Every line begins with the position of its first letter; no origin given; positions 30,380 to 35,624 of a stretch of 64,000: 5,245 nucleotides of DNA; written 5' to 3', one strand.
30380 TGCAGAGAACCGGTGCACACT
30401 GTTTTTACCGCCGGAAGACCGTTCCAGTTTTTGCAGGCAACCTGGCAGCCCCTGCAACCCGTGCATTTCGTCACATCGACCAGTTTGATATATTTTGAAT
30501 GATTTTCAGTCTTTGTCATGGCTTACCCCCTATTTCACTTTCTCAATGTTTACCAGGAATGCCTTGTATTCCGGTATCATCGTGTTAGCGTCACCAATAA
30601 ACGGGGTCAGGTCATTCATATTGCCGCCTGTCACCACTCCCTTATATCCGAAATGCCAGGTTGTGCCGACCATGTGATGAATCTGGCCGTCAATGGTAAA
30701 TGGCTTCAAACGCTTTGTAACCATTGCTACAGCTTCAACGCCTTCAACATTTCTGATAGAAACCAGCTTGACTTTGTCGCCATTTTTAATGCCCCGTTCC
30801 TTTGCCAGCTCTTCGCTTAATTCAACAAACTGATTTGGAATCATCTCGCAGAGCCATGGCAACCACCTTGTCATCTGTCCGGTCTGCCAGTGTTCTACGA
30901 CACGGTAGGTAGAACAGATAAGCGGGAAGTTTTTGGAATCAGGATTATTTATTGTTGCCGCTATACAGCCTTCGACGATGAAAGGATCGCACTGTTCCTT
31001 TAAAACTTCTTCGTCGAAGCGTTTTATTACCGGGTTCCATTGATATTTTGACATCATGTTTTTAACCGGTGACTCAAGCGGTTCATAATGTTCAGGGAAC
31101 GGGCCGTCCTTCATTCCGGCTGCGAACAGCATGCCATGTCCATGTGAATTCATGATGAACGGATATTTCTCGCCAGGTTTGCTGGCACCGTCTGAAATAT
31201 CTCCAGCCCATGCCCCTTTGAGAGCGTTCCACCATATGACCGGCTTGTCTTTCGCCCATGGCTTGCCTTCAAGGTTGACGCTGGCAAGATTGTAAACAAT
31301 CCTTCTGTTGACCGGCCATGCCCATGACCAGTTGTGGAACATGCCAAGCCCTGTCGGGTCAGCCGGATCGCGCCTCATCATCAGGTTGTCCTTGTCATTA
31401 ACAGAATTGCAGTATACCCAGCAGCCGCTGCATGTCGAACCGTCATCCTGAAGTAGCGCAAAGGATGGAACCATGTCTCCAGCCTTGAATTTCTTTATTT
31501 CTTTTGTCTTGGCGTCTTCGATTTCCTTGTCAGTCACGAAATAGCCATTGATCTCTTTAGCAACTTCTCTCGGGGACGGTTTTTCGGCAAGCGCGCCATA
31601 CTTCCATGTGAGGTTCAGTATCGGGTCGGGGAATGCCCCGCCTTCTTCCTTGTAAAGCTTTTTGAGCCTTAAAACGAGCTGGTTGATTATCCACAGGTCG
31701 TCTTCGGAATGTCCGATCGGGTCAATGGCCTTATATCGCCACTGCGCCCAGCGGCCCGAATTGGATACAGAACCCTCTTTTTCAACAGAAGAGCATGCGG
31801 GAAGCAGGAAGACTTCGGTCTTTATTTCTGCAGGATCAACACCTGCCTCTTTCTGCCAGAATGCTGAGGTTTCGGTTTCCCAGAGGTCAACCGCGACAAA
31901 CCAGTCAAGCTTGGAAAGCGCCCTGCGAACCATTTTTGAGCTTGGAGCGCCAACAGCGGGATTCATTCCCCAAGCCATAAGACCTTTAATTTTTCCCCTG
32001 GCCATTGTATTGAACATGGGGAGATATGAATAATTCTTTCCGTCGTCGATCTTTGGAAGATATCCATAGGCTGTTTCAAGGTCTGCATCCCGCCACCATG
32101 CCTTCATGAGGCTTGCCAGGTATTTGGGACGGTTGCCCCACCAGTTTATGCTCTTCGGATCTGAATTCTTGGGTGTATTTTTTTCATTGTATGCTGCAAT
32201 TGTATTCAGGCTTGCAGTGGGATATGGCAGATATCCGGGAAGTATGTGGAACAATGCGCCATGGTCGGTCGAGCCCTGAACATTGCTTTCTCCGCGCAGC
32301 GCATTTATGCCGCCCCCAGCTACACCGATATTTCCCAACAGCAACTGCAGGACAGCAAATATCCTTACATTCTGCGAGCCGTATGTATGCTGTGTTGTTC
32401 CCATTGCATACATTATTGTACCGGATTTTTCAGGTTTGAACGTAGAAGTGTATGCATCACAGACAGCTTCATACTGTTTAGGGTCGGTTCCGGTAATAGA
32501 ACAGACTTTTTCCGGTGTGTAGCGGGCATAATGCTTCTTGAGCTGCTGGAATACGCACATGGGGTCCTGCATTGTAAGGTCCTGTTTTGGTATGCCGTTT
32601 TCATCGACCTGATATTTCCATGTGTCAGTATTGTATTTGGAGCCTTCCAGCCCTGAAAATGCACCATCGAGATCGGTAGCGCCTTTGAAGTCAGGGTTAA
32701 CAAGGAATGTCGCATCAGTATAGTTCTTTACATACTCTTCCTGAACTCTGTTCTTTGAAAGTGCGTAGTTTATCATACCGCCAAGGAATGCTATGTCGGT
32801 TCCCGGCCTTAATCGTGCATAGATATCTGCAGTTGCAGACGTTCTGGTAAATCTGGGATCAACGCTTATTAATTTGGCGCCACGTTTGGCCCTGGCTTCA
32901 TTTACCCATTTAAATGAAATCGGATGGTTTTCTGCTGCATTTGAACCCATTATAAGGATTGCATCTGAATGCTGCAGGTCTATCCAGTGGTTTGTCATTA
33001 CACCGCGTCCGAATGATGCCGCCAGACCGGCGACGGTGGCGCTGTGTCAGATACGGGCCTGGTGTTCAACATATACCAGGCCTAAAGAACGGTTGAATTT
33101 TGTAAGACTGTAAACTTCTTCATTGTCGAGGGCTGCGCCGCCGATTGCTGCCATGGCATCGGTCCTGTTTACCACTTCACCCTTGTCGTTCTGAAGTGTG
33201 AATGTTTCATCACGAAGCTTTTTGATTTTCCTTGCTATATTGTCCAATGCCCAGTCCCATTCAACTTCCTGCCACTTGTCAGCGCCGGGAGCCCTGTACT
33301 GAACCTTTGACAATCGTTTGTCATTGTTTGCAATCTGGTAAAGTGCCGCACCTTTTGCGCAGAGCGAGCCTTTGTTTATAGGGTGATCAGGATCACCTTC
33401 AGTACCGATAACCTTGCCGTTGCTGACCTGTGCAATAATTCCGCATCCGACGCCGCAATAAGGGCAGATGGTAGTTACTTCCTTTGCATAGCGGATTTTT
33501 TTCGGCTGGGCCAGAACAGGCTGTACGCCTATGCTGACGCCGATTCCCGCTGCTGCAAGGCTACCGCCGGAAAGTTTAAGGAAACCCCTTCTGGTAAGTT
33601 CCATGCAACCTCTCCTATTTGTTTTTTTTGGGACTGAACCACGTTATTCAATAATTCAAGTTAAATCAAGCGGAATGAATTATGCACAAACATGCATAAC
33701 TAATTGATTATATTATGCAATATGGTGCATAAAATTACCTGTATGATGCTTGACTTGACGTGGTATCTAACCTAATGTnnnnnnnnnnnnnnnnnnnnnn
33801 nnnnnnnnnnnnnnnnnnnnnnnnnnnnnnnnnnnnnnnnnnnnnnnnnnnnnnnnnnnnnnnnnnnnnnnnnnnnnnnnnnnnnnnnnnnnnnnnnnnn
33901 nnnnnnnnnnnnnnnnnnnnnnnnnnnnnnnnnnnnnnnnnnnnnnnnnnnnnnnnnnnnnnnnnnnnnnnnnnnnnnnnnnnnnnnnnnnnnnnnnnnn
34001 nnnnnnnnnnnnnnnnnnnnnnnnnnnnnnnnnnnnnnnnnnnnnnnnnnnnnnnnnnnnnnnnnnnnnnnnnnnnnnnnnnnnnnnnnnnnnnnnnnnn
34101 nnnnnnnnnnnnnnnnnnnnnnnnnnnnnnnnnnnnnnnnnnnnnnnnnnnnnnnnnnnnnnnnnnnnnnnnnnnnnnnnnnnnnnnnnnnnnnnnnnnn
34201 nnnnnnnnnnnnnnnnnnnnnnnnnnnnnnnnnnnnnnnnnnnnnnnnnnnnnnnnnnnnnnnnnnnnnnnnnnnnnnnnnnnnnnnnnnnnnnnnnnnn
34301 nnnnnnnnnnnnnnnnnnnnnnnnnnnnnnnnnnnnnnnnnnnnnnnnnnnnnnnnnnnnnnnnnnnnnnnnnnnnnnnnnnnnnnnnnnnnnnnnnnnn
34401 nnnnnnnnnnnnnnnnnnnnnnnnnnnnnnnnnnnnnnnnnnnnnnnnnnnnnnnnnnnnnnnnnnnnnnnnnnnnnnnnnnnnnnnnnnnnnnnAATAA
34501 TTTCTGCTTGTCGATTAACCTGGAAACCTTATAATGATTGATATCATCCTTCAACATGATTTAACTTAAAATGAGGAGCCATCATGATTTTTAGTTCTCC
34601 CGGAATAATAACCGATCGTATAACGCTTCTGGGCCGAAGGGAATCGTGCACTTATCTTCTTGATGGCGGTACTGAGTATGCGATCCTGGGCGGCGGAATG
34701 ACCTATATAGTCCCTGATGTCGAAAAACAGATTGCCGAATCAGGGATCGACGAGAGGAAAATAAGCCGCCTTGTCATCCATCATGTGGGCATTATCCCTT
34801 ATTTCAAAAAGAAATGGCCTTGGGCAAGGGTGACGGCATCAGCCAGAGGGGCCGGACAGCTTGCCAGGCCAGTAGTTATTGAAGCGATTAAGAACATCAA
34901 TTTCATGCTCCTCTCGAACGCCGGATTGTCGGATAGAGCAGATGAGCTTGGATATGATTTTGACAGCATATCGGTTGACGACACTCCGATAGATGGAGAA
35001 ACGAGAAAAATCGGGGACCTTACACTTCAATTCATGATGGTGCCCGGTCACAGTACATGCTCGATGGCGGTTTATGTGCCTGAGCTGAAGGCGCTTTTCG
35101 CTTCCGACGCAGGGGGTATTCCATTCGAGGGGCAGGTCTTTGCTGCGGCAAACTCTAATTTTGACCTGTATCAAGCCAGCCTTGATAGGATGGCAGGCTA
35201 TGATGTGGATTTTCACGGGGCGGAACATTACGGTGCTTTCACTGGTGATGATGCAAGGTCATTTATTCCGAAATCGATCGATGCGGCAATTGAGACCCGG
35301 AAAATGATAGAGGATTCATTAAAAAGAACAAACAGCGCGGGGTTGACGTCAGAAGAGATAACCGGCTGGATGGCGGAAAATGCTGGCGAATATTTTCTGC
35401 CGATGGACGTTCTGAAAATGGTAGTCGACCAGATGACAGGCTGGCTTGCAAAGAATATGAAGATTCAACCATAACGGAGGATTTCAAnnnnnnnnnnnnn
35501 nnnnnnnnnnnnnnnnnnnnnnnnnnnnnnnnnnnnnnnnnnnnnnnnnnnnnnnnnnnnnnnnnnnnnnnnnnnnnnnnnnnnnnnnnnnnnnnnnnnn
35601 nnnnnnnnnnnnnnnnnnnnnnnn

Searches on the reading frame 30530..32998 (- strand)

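Call 8: search_protein_families(library=pfam, proteins=[window:30530-32998:-], max_evalue=0.00001)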
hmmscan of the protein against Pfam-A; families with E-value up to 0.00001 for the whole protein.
window:30530-32998:- (822 aa): 2 families
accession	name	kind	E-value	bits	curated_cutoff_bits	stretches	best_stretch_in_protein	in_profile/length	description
PF00384.28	Molybdopterin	-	1.4e-25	90.5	24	1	2-441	99-350/353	Molybdopterin oxidoreductase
PF01568.27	Molydop_binding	-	7.8e-15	55.3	26.8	1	693-814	1-109/110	Molydopterin dinucleotide binding domain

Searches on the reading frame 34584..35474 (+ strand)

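Call 8: search_protein_families(library=pfam, proteins=[window:34584-35474:+], max_evalue=0.00001)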
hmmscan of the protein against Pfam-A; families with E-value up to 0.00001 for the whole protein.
window:34584-35474:+ (296 aa): 1 family
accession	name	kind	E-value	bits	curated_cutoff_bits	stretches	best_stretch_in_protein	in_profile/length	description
PF00753.33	Lactamase_B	-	1.1e-08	35.7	22.7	1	24-209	9-190/196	Metallo-beta-lactamase superfamily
